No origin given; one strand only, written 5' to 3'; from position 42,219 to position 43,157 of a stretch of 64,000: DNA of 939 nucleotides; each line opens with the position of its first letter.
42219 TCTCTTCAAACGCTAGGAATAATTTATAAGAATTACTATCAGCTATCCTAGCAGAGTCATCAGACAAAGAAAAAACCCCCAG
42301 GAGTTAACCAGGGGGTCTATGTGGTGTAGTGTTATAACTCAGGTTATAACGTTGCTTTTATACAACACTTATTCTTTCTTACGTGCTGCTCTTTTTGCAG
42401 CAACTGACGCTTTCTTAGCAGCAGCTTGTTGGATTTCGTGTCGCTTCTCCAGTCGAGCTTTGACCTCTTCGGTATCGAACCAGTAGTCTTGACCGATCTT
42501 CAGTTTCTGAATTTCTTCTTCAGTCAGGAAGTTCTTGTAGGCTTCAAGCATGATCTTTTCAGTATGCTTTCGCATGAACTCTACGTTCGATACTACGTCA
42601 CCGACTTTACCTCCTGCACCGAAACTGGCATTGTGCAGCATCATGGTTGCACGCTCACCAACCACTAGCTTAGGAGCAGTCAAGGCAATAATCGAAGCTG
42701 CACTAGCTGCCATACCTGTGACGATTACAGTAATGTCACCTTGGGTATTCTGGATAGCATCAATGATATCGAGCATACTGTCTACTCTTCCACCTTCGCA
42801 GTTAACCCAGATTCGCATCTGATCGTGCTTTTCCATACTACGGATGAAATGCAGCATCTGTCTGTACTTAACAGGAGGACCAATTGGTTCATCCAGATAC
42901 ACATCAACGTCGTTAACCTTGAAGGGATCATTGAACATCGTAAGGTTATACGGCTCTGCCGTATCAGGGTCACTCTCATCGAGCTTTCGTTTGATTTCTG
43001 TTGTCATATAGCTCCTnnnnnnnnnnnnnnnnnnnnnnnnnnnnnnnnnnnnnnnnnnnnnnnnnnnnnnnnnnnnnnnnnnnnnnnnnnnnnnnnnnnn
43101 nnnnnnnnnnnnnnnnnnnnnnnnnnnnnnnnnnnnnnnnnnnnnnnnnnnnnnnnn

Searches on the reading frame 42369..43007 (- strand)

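Call 11: search_protein_families(library=pfam, proteins=[window:42369-43007:-], max_evalue=0.01)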
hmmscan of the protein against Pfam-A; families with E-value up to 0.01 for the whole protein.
window:42369-43007:- (212 aa): 3 families
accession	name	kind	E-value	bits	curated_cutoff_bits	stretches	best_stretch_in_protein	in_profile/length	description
PF00574.28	CLP_protease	-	8.5e-20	71.8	20.2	1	50-183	35-170/182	Clp protease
PF25145.1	NfeD1b_N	-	2.4e-06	27.7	40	1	63-123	33-93/189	NfeD1b, N-terminal domain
PF01972.22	SDH_protease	-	7.2e-05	22.4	31.3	1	50-122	80-152/286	ClpP-like SDH-type serine proteinase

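Call 12: search_protein_families(library=phrogs, proteins=[window:42369-43007:-], max_evalue=0.01)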
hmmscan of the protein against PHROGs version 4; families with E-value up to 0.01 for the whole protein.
window:42369-43007:- (212 aa): 14 families
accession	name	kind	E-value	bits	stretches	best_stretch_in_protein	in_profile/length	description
phrog_1827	-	other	1.7e-47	162.4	1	23-205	14-196/202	ATP-dependent protease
phrog_1684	-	head and packaging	6.4e-32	112.1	1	50-206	62-218/284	head maturation protease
phrog_94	-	head and packaging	2e-29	104.5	1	54-182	111-240/622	head maturation protease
phrog_5410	-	other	2.5e-27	97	1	23-188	18-182/323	ATP-dependent protease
phrog_2976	-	head and packaging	1.4e-23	85.2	1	34-200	21-191/394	head maturation protease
phrog_133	-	head and packaging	1.1e-20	74.9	1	32-185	18-172/668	head maturation protease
phrog_3348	-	unknown function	2.7e-15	57.6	1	53-209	58-215/386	-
phrog_26628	-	head and packaging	7.9e-14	52.7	1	58-185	63-191/290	head maturation protease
phrog_53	-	head and packaging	7.6e-08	33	1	66-126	122-191/583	head maturation protease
phrog_23753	-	head and packaging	1.5e-07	32.3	1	60-147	40-126/298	head maturation protease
phrog_11747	-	unknown function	2.4e-07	31.3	1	52-122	53-124/290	-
phrog_13984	-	unknown function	2.6e-05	25.4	1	31-123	29-122/123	-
phrog_21683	-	unknown function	3.8e-05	23.9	1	46-122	19-99/337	-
phrog_33547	-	unknown function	0.0091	16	1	59-160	27-126/357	-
